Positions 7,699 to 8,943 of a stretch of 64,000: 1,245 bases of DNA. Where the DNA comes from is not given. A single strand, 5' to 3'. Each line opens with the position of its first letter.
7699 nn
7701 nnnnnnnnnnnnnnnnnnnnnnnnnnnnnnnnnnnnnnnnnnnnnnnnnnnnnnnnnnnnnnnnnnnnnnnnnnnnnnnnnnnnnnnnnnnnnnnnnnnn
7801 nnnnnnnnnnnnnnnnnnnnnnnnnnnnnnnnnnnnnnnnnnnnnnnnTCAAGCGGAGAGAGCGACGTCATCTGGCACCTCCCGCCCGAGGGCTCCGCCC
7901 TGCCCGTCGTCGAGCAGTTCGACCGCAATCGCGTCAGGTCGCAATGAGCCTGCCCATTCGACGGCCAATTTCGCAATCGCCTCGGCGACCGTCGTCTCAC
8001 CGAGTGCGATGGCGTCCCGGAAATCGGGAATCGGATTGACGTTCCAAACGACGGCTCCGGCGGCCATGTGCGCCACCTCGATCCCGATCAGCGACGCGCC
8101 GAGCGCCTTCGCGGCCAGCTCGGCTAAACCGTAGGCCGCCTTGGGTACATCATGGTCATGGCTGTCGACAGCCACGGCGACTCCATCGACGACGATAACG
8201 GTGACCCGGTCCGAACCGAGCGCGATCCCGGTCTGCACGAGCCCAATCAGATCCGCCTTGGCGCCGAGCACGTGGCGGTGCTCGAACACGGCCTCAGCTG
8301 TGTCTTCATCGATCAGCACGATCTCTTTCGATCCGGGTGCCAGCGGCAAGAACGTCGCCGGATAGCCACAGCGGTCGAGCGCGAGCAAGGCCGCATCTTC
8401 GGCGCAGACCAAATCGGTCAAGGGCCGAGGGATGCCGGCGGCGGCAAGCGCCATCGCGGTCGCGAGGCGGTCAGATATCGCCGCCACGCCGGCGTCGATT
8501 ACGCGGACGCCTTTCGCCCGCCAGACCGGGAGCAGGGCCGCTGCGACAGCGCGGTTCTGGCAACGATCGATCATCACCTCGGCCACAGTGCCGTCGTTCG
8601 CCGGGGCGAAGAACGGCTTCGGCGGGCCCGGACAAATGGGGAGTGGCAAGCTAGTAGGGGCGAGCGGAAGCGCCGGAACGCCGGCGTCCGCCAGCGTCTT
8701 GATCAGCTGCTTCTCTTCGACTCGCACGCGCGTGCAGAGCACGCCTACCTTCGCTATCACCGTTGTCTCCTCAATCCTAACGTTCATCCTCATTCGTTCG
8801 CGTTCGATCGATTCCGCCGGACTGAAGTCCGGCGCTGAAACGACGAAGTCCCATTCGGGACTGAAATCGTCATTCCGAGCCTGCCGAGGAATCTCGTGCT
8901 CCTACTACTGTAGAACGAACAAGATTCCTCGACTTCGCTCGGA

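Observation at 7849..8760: Third RimK/LysX paralog next to lysW appears to have lost ATP-grasp catalytic motifs (possible pseudo-enzyme)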

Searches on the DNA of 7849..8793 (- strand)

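Call 57: search_rna_families(sources=[L001, L004, L008, L009, L013, L040, L083, L087], threshold=gathering)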
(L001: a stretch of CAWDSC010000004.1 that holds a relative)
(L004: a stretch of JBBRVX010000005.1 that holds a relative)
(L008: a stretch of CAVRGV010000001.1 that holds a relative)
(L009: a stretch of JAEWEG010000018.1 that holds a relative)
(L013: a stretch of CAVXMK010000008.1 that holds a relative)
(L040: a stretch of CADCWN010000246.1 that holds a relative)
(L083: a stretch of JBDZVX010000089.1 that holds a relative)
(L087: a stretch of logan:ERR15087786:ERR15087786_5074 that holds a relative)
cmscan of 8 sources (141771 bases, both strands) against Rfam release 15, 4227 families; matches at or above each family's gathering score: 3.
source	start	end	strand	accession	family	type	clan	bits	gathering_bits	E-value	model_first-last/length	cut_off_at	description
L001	13340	13593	+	RF00230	T-box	Cis-reg; leader;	-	97.6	93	6.8e-20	1-219/219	no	T-box leader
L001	4087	4188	-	RF00162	SAM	Cis-reg; riboswitch;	CL00012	81.4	44.4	2.8e-17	1-108/108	no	SAM riboswitch aptamer (S box leader)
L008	3049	3156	-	RF00162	SAM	Cis-reg; riboswitch;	CL00012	77.2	44.4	4.7e-16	1-108/108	no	SAM riboswitch aptamer (S box leader)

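Call 58: search_rna_families(sources=[L001, L004, L008], threshold=evalue, max_evalue=0.0001)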
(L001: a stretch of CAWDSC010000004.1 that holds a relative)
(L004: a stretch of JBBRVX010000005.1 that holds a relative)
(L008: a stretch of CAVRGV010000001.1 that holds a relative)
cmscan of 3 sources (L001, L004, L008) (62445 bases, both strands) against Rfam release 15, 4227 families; matches with E-value up to 0.0001: 7.
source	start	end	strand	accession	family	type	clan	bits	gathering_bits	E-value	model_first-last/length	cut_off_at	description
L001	13340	13593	+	RF00230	T-box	Cis-reg; leader;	-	97.6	93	3e-20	1-219/219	no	T-box leader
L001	4087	4188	-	RF00162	SAM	Cis-reg; riboswitch;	CL00012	81.4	44.4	1.2e-17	1-108/108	no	SAM riboswitch aptamer (S box leader)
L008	8307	8547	+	RF00230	T-box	Cis-reg; leader;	-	77.7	93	4.2e-15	1-219/219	no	T-box leader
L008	12958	13213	+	RF00230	T-box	Cis-reg; leader;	-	77.4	93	4.9e-15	1-219/219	no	T-box leader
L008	3049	3156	-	RF00162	SAM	Cis-reg; riboswitch;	CL00012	77.2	44.4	2.1e-16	1-108/108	no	SAM riboswitch aptamer (S box leader)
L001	7144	7408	+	RF00230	T-box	Cis-reg; leader;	-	70.4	93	3.1e-13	1-219/219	no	T-box leader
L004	7263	7515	+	RF00230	T-box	Cis-reg; leader;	-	51.8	93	1.9e-08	1-219/219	no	T-box leader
